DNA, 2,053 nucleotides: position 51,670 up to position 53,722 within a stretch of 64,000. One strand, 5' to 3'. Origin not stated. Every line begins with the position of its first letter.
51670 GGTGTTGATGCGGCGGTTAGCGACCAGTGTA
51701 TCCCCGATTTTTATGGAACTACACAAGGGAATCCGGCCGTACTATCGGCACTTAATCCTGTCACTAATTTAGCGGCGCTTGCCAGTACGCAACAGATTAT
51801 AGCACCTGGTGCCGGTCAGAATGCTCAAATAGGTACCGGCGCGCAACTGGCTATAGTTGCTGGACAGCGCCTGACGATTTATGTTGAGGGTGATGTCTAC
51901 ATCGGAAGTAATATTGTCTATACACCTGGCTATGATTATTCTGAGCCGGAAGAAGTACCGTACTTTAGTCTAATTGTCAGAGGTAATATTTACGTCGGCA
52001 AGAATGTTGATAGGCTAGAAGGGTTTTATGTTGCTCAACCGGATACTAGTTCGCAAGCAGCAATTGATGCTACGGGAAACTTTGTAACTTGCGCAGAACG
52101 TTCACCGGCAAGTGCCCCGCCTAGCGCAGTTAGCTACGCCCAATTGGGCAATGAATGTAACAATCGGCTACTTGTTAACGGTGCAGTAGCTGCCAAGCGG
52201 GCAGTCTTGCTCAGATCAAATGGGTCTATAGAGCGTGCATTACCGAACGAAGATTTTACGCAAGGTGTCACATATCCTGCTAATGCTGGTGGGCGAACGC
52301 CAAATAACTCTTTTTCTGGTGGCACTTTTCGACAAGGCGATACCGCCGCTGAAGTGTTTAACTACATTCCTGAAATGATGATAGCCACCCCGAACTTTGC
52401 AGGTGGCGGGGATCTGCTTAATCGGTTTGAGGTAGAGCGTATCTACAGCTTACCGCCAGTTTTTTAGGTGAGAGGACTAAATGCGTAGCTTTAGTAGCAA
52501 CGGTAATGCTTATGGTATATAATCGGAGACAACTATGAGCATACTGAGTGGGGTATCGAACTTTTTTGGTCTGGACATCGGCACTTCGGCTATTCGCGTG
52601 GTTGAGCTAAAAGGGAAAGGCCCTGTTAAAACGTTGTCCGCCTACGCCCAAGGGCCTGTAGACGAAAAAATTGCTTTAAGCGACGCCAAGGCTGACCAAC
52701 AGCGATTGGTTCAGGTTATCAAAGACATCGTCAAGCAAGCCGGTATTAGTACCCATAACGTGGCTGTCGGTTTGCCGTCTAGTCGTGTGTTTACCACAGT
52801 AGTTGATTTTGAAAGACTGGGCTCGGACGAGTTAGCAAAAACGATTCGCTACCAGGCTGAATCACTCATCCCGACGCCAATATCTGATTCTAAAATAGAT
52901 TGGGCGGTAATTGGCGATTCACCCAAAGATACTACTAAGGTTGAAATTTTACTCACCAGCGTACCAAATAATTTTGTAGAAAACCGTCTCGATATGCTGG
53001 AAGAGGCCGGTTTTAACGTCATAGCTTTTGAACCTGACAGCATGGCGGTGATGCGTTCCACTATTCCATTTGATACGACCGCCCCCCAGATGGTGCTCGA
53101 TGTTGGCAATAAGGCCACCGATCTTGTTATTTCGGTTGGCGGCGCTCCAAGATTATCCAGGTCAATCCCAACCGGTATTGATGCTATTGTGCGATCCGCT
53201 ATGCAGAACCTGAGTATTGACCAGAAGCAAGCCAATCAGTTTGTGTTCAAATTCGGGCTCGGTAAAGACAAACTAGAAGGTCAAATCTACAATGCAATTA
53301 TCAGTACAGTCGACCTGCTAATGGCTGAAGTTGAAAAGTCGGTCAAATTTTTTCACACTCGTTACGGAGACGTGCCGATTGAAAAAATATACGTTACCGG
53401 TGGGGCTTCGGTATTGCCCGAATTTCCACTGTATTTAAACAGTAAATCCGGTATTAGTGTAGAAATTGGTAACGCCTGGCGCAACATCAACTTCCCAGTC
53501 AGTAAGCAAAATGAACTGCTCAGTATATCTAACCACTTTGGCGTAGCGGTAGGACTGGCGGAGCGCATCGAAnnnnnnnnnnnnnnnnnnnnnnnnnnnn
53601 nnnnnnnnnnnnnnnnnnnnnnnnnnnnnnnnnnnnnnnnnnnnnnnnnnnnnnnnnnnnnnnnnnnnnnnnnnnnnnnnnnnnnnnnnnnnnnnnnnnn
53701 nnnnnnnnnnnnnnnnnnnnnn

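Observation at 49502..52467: Translationally coupled membrane protein plus 800-aa secreted orphan directly upstream of pilM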

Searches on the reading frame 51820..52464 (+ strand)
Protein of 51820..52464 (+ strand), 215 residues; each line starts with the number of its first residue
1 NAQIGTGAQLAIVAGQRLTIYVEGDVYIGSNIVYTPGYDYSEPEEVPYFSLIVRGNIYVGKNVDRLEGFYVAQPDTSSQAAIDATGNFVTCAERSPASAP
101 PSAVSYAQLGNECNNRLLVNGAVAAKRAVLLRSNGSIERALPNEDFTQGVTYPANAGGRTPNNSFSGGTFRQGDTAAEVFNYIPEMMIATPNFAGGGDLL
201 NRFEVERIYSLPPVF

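Call 43: find_related_loci(query=A4, collection=genome_contigs, flank=8000)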
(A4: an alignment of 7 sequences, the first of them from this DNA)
Query A4 (215 aa) in genome_contigs; peptide patterns used: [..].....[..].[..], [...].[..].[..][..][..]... (x = any residue, [..] = any of these).
125 stretches matched a pattern; 37 encode a relative of the query (tblastn E <= 1e-3); 36 distinct loci.
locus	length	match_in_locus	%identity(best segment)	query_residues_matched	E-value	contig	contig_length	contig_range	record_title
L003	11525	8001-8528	38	7-215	3e-34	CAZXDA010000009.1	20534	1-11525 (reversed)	MAG TPA_asm: uncultured Candidatus Saccharibacteria bacterium isolate SRP093762_co1_23 genome assembly, contig: NODE_157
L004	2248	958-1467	39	12-215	9e-34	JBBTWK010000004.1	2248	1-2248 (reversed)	MAG: Patescibacteria group bacterium isolate H41-bin145_1 H41_bin145_1_000000000004, whole genome shotgun sequence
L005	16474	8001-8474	37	15-215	3e-30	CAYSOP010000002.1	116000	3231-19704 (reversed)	MAG TPA_asm: uncultured Candidatus Saccharibacteria bacterium isolate SRP200132_co1_551 genome assembly, contig: NODE_15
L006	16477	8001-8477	34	8-215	6e-29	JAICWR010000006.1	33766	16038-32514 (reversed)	MAG: Candidatus Saccharibacteria bacterium isolate LS_FP_2_bin.57 k141_4844076_length_33766_cov_13.9838, whole genome sh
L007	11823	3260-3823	35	7-215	9e-29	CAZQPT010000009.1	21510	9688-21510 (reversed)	MAG TPA_asm: uncultured Candidatus Saccharibacteria bacterium isolate SRP200132_co1_550 genome assembly, contig: NODE_42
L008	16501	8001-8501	36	16-215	3e-28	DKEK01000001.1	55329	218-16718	MAG TPA_asm: Candidatus Saccharibacteria bacterium UBA6824 UBA6824_contig_11561, whole genome shotgun sequence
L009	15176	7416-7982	32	6-215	3e-28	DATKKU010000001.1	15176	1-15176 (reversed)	MAG TPA_asm: Candidatus Binatia bacterium isolate SMAG_U14666 k141_1590039, whole genome shotgun sequence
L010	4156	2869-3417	37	8-215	4e-28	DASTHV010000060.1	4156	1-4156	MAG TPA_asm: Candidatus Saccharimonadales bacterium isolate SMAG_U737 k141_1176502, whole genome shotgun sequence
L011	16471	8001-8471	38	12-215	7e-28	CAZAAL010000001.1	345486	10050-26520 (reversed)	MAG TPA_asm: uncultured Candidatus Saccharibacteria bacterium isolate SRP292972_co3_104 genome assembly, contig: NODE_35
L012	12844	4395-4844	35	12-215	2e-27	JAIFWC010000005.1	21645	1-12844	MAG: Candidatus Saccharibacteria bacterium isolate viral-cat_48_13 PAFVLPS_2018_scaffold_10661, whole genome shotgun seq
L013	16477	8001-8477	35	15-215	1e-26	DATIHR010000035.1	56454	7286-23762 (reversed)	MAG TPA_asm: Candidatus Saccharimonadales bacterium isolate SMAG_U15643 k141_559760, whole genome shotgun sequence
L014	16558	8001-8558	34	4-215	5e-27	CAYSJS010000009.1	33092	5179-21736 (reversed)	MAG TPA_asm: uncultured Candidatus Saccharibacteria bacterium isolate SRP135725_co1_201 genome assembly, contig: NODE_14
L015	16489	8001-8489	36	15-215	2e-26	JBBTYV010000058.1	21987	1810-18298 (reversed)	MAG: Patescibacteria group bacterium isolate H52-bin149_1 H52_bin149_1_000000000058, whole genome shotgun sequence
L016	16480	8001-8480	33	6-215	1e-26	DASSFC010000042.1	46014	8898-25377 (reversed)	MAG TPA_asm: Candidatus Saccharimonadales bacterium isolate SMAG_U995 k141_1355558, whole genome shotgun sequence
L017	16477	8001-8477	35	15-215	2e-26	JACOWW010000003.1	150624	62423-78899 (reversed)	MAG: Candidatus Saccharibacteria bacterium isolate NC_groundwater_137_Ag_S-0.1um_47_11 S4_GD2017_2_S1_scaffold_359, whol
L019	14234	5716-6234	33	1-215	3e-25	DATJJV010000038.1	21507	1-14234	MAG TPA_asm: Candidatus Pristimantibacillus sp. isolate SMAG_U15575 k141_4783746, whole genome shotgun sequence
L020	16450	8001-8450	35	6-193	1e-24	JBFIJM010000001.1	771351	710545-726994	MAG: Candidatus Saccharimonadales bacterium isolate Mix_sand11.2021.09.Z.86 k141_1409330_length_771351_cov_17.0050, whol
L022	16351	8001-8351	39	11-138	5e-24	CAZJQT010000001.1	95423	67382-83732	MAG TPA_asm: uncultured Candidatus Saccharibacteria bacterium isolate SRP200132_co1_487 genome assembly, contig: NODE_25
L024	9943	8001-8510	31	11-215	4e-23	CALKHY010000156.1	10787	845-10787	MAG TPA_asm: uncultured Candidatus Saccharibacteria bacterium isolate SRR4028141_bin.49_CONCOCT_v1.1_MAG genome assembly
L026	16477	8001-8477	32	12-215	7e-23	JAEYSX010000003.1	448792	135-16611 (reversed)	MAG: Candidatus Parcubacteria bacterium isolate OH_CBlB_112 k127_2214311, whole genome shotgun sequence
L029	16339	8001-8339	37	16-140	1e-20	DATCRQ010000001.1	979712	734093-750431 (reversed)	MAG TPA_asm: Candidatus Saccharimonadales bacterium isolate SMAG_U7283 k141_89128, whole genome shotgun sequence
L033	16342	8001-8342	37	17-138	4e-18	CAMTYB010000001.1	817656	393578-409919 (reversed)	MAG: uncultured Candidatus Saccharibacteria bacterium isolate G04_MAG_00031 genome assembly, contig: G04_MAG_00031_00000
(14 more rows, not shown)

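Call 60: search_protein_families(library=pfam, alignment_id=A4, max_evalue=10)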
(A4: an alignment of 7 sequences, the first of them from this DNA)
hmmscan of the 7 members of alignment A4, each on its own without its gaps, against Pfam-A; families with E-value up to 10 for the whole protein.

A. member 1, seq(215 aa): 0 families

B. families by the number of members that match (of 7 scanned): 3 families
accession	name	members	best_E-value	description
PF23981.1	DUF7305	5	1.9e-05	Domain of unknown function (DUF7305)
PF07385.18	Lyx_isomer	1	0.091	D-lyxose isomerase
PF21683.3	GpP-like_1st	1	0.16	Mu phage baseplate assembly protein GpP-like, N-terminal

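Call 62: search_solved_structures(query=A4, max_evalue=10, show_alignments=3)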
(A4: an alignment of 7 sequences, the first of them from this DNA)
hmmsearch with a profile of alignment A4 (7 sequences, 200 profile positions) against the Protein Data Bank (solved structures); distinct sequences matched with E-value up to 10: 1.
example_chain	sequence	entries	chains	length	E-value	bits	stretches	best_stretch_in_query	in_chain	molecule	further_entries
5wyl_B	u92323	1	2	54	0.46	13.5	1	153-199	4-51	Putative uncharacterized protein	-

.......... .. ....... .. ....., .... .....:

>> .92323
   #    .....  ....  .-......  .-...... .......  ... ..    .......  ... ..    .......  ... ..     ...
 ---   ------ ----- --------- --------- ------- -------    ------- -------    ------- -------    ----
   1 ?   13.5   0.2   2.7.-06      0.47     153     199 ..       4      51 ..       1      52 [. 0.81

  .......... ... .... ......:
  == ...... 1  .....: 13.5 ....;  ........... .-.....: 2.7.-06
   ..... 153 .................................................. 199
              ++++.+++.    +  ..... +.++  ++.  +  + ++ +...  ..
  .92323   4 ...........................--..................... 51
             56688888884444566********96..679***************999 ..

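Call 88: search_protein_families(library=pfam, proteins=[L019:3287-3856:+, L024:5627-6184:+, L026:5632-6186:+, L005:5977-6522:+, L013:6001-6525:+, L022:5425-6060:+, L029:5698-6318:+, L006:5161-5703:+, L012:1082-1666:+], max_evalue=0.1)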
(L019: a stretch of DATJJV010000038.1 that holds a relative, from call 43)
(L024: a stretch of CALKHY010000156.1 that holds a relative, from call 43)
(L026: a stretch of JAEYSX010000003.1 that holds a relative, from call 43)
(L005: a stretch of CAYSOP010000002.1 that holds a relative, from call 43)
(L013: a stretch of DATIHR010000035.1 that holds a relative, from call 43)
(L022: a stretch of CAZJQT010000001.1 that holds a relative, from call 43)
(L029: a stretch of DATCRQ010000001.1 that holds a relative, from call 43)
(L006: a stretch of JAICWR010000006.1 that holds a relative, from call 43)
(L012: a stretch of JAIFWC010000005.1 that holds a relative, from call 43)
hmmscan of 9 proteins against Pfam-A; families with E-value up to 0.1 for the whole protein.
L019:3287-3856:+ (190 aa): 19 families
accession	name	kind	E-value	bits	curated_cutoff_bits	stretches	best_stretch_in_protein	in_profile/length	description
PF07719.23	TPR_2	-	1.5e-11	43.9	27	1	138-164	6-32/34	Tetratricopeptide repeat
PF13181.12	TPR_8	-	1.6e-10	40.7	25.7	1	137-164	5-32/34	Tetratricopeptide repeat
PF00515.34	TPR_1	-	5.1e-10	39.2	27.8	1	139-164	7-32/34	Tetratricopeptide repeat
PF13176.12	TPR_7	-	4.2e-07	30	27.9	1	138-165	4-33/36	Tetratricopeptide repeat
PF13424.12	TPR_12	-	6.5e-06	26.7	30.1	1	102-162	5-74/77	Tetratricopeptide repeat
PF13428.12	TPR_14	-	5.9e-05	23.8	23.5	1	135-166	3-34/44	Tetratricopeptide repeat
PF13174.12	TPR_6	-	0.00015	22.6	26.3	1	138-166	5-33/33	Tetratricopeptide repeat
PF13371.12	TPR_9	-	0.00017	22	35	1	132-164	28-60/73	Tetratricopeptide repeat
PF13432.12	TPR_16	-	0.00024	21.9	32.7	2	105-166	2-64/65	Tetratricopeptide repeat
PF13374.12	TPR_10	-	0.0052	17.2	27.5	1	138-162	7-31/42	Tetratricopeptide repeat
PF25063.1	ARM_TT21_C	-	0.0093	16.3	35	1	48-164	81-195/209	Tetratricopeptide repeat protein 21 C-terminal ARM domain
PF10602.15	RPN7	-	0.0096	16.1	29.6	0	136-160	39-63/174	26S proteasome subunit RPN7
PF24575.1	TPR_Slam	-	0.013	16.4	35.2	0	143-170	57-84/104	Surface lipoprotein assembly modifier, N-terminal TPR repeats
PF12895.13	ANAPC3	-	0.013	16.2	27.2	0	115-166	4-55/82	Anaphase-promoting complex, cyclosome, subunit 3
PF23914.1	TPR_CcmH_CycH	-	0.014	15.6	42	0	139-170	56-87/158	Cytochrome c-type biogenesis protein H TPR domain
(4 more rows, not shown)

L024:5627-6184:+ (186 aa): 21 families
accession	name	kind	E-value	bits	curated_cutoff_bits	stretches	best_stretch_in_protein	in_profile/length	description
PF00515.34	TPR_1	-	1.7e-11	43.8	27.8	2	94-118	3-27/34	Tetratricopeptide repeat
PF13181.12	TPR_8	-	2.6e-11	43.2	25.7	2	93-119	2-28/34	Tetratricopeptide repeat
PF07719.23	TPR_2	-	6.6e-11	41.9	27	2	94-120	3-29/34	Tetratricopeptide repeat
PF13424.12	TPR_12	-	2.1e-07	31.5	30.1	1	67-122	16-75/77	Tetratricopeptide repeat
PF13432.12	TPR_16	-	1.9e-06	28.6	32.7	1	68-120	11-59/65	Tetratricopeptide repeat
PF13176.12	TPR_7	-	2.9e-05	24.2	27.9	0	98-120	5-27/36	Tetratricopeptide repeat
PF13428.12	TPR_14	-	7.1e-05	23.6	23.5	0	94-119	3-28/44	Tetratricopeptide repeat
PF24575.1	TPR_Slam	-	0.00011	23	35.2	0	86-124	41-79/104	Surface lipoprotein assembly modifier, N-terminal TPR repeats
PF13174.12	TPR_6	-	0.0035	18.3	26.3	0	95-117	3-25/33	Tetratricopeptide repeat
PF13374.12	TPR_10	-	0.0044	17.4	27.5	0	99-122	9-32/42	Tetratricopeptide repeat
PF19865.4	DUF6338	-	0.0049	16.9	26.5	1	15-110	80-179/205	Family of unknown function (DUF6338)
PF25063.1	ARM_TT21_C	-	0.0056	17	35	1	65-121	106-158/209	Tetratricopeptide repeat protein 21 C-terminal ARM domain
PF04212.24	MIT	-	0.012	16.1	30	0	96-118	8-30/66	MIT (microtubule interacting and transport) domain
PF19721.4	DUF6215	-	0.012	15.7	27.1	1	21-86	8-71/135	Family of unknown function (DUF6215)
PF13414.12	TPR_11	-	0.017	15.2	26.8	1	101-122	3-24/42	TPR repeat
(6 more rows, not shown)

L026:5632-6186:+ (185 aa): 20 families
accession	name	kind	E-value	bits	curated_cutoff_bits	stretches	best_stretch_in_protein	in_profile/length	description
PF13181.12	TPR_8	-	1.4e-09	37.7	25.7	2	94-125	1-32/34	Tetratricopeptide repeat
PF07719.23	TPR_2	-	1.4e-09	37.7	27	2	95-124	2-31/34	Tetratricopeptide repeat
PF00515.34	TPR_1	-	2.5e-09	37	27.8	2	95-125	2-32/34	Tetratricopeptide repeat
PF13424.12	TPR_12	-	7.2e-07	29.7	30.1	2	96-155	5-73/77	Tetratricopeptide repeat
PF13176.12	TPR_7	-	1e-06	28.8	27.9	1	99-126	4-31/36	Tetratricopeptide repeat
PF13414.12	TPR_11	-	0.0004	20.5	26.8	1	106-125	6-25/42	TPR repeat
PF13428.12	TPR_14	-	0.00072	20.4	23.5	0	95-133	2-41/44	Tetratricopeptide repeat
PF13374.12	TPR_10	-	0.0014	19.1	27.5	0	101-125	9-33/42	Tetratricopeptide repeat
PF04212.24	MIT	-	0.0025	18.3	30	0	97-121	7-31/66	MIT (microtubule interacting and transport) domain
PF25524.1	RSLD_CPSF6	-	0.0037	17.9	27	0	59-84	17-42/96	CPSF6-like, RSLD domain, N-terminal region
PF23914.1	TPR_CcmH_CycH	-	0.006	16.9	42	1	70-162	64-156/158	Cytochrome c-type biogenesis protein H TPR domain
PF12895.13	ANAPC3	-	0.0067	17.1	27.2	1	70-152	3-81/82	Anaphase-promoting complex, cyclosome, subunit 3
PF13174.12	TPR_6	-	0.0071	17.4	26.3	0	138-156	11-29/33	Tetratricopeptide repeat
PF13432.12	TPR_16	-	0.026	15.4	32.7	0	70-124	11-61/65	Tetratricopeptide repeat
PF16132.11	DUF4843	-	0.034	14.1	34.5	1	79-150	37-108/163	Domain of unknown function (DUF4843)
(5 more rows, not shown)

L005:5977-6522:+ (182 aa): 11 families
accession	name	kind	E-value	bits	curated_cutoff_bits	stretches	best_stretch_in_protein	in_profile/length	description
PF13428.12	TPR_14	-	8.9e-05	23.2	23.5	0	93-123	4-34/44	Tetratricopeptide repeat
PF07719.23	TPR_2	-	9e-05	22.8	27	1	93-121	4-32/34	Tetratricopeptide repeat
PF13176.12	TPR_7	-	0.00013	22.3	27.9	0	94-121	3-32/36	Tetratricopeptide repeat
PF13181.12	TPR_8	-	0.0027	18.2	25.7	0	92-114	3-25/34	Tetratricopeptide repeat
PF00515.34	TPR_1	-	0.0074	16.5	27.8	0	92-114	3-25/34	Tetratricopeptide repeat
PF04212.24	MIT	-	0.012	16.1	30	0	55-74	6-25/66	MIT (microtubule interacting and transport) domain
PF13424.12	TPR_12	-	0.024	15.3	30.1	0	92-151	5-71/77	Tetratricopeptide repeat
PF03704.23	BTAD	-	0.04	14.7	22.1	0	83-154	55-125/146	Bacterial transcriptional activator domain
PF01310.23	Adeno_PVIII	-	0.078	13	25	0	138-179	15-56/216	Adenovirus hexon associated protein, protein VIII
PF10579.15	Rapsyn_N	-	0.094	13.2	23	0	52-120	5-73/80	Rapsyn N-terminal myristoylation and linker region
PF12895.13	ANAPC3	-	0.1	13.4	27.2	0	59-113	29-79/82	Anaphase-promoting complex, cyclosome, subunit 3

L013:6001-6525:+ (175 aa): 14 families
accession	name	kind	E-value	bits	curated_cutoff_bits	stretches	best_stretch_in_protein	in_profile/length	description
PF13176.12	TPR_7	-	4.8e-05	23.6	27.9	0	123-142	4-23/36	Tetratricopeptide repeat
PF07719.23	TPR_2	-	6.1e-05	23.3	27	1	85-108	3-26/34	Tetratricopeptide repeat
PF13424.12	TPR_12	-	0.00017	22.1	30.1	1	47-108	4-70/77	Tetratricopeptide repeat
PF12895.13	ANAPC3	-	0.00042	21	27.2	1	48-106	25-79/82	Anaphase-promoting complex, cyclosome, subunit 3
PF00515.34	TPR_1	-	0.00045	20.4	27.8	1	85-107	3-25/34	Tetratricopeptide repeat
PF13428.12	TPR_14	-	0.00054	20.8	23.5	1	88-117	6-35/44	Tetratricopeptide repeat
PF13181.12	TPR_8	-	0.0013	19.1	25.7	0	123-144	6-27/34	Tetratricopeptide repeat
PF03704.23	BTAD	-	0.0027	18.5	22.1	1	59-147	37-125/146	Bacterial transcriptional activator domain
PF10602.15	RPN7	-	0.011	15.8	29.6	0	92-149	12-67/174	26S proteasome subunit RPN7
PF13996.11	YobH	-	0.014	15.9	27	0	86-111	22-47/70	YobH-like protein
PF07721.20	TPR_4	-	0.028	15.5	27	0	48-69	3-24/26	Tetratricopeptide repeat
PF24603.1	TPR_30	-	0.058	14.2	29.7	0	56-143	15-97/100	Tetratricopeptide repeat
PF18768.7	RNPP_C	-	0.063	13.2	26.5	0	68-107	64-103/213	RNPP family C-terminal domain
PF14559.12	TPR_19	-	0.087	13.6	25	0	59-106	4-48/68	Tetratricopeptide repeat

L022:5425-6060:+ (212 aa): 8 families
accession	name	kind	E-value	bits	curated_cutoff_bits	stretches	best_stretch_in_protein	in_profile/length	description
PF07719.23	TPR_2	-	6e-07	29.6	27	1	91-117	8-34/34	Tetratricopeptide repeat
PF13428.12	TPR_14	-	1.3e-06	29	23.5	1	89-126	6-43/44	Tetratricopeptide repeat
PF13424.12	TPR_12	-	1e-05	26.1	30.1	1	126-191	12-76/77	Tetratricopeptide repeat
PF13181.12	TPR_8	-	0.0023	18.4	25.7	0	162-190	3-31/34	Tetratricopeptide repeat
PF14559.12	TPR_19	-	0.0024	18.6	25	1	127-196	1-60/68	Tetratricopeptide repeat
PF13374.12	TPR_10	-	0.0064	16.9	27.5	0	125-146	10-31/42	Tetratricopeptide repeat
PF00515.34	TPR_1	-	0.019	15.2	27.8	0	170-188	11-29/34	Tetratricopeptide repeat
PF13371.12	TPR_9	-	0.068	13.6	35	1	92-145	3-57/73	Tetratricopeptide repeat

L029:5698-6318:+ (207 aa): 7 families
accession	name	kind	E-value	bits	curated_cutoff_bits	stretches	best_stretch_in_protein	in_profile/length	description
PF00515.34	TPR_1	-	7.5e-05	22.8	27.8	1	114-142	3-31/34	Tetratricopeptide repeat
PF13181.12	TPR_8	-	0.0022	18.4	25.7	1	113-143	2-32/34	Tetratricopeptide repeat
PF13414.12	TPR_11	-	0.0033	17.5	26.8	1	122-143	4-25/42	TPR repeat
PF07719.23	TPR_2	-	0.0034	17.9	27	1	114-142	3-31/34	Tetratricopeptide repeat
PF15820.10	ECSCR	-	0.016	15.5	27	1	37-93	32-87/104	Endothelial cell-specific chemotaxis regulator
PF09976.15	TPR_21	-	0.022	14.9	25.5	1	26-139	1-103/193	Tetratricopeptide repeat-like domain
PF13424.12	TPR_12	-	0.051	14.2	30.1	1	115-140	41-66/77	Tetratricopeptide repeat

L006:5161-5703:+ (181 aa): 3 families
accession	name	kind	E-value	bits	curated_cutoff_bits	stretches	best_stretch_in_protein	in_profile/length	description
PF13428.12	TPR_14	-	0.0045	18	23.5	1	91-127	3-39/44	Tetratricopeptide repeat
PF14559.12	TPR_19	-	0.053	14.3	25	0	95-122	31-58/68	Tetratricopeptide repeat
PF25184.1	YxzE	-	0.093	14.2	40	0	29-76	8-51/65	YxzE-like putative bacteriocin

L012:1082-1666:+ (195 aa): 2 families
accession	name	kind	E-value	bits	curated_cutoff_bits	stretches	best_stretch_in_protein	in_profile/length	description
PF13428.12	TPR_14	-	0.01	16.9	23.5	0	145-177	5-37/44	Tetratricopeptide repeat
PF13432.12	TPR_16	-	0.031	15.2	32.7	0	145-175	36-65/65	Tetratricopeptide repeat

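Call 90: find_related_loci(query=A4, collection=viral_contigs, flank=6000)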
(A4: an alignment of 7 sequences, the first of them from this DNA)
Query A4 (215 aa) in viral_contigs; peptide patterns used: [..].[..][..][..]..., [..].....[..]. (x = any residue, [..] = any of these).
73 stretches matched a pattern, but none encodes a relative of the query by tblastn (E <= 1e-3).

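Call 93: search_protein_families(library=pfam, proteins=[L005:6522-8474:+, L014:4524-8558:+, L019:3856-6234:+, L020:5184-8513:+, L022:6060-9470:+, L024:6174-8510:+, L029:6321-8492:+, L033:5247-9017:+], max_evalue=0.01)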
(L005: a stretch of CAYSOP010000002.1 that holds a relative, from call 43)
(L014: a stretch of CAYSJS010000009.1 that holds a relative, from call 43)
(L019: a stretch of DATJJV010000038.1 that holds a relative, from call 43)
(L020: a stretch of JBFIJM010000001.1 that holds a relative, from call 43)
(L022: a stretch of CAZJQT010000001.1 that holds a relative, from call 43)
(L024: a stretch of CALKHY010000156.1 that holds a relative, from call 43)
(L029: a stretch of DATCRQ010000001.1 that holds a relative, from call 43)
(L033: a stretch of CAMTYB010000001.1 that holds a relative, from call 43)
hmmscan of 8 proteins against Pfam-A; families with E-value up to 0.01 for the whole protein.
L005:6522-8474:+ (651 aa): 0 families

L014:4524-8558:+ (1345 aa): 0 families

L019:3856-6234:+ (793 aa): 0 families

L020:5184-8513:+ (1110 aa): 0 families

L022:6060-9470:+ (1137 aa): 0 families

L024:6174-8510:+ (779 aa): 0 families

L029:6321-8492:+ (724 aa): 1 family
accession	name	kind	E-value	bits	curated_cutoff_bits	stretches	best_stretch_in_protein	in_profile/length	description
PF20622.4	Big_15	-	0.0046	17.2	27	0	289-323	26-56/82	Bacterial Ig domain (Big_16)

L033:5247-9017:+ (1257 aa): 0 families

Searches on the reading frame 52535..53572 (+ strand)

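Call 6: search_protein_families(library=pfam, proteins=[window:52535-53572:+], max_evalue=0.01)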
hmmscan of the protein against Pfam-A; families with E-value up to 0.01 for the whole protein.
window:52535-53572:+ (346 aa): 6 families
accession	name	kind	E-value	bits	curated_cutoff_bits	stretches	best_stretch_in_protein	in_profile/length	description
PF11104.14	PilM_2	-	8.3e-37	127.3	27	1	12-344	1-338/340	Type IV pilus assembly protein PilM;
PF25216.1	Volactin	-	1.8e-07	31.4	35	1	189-270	172-254/321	Volactin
PF06723.19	MreB_Mbl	-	1.7e-06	27.6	27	0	153-218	114-180/327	MreB/Mbl protein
PF14450.12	FtsA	-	6.6e-06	26.9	31.8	1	186-314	1-112/127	Cell division protein FtsA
PF05134.19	T2SSL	-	8e-05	22.6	25.5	1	59-172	34-138/231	Type II secretion system (T2SS), protein L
PF00370.27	FGGY_N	-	0.0096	16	28.8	0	11-91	3-86/245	FGGY family of carbohydrate kinases, N-terminal domain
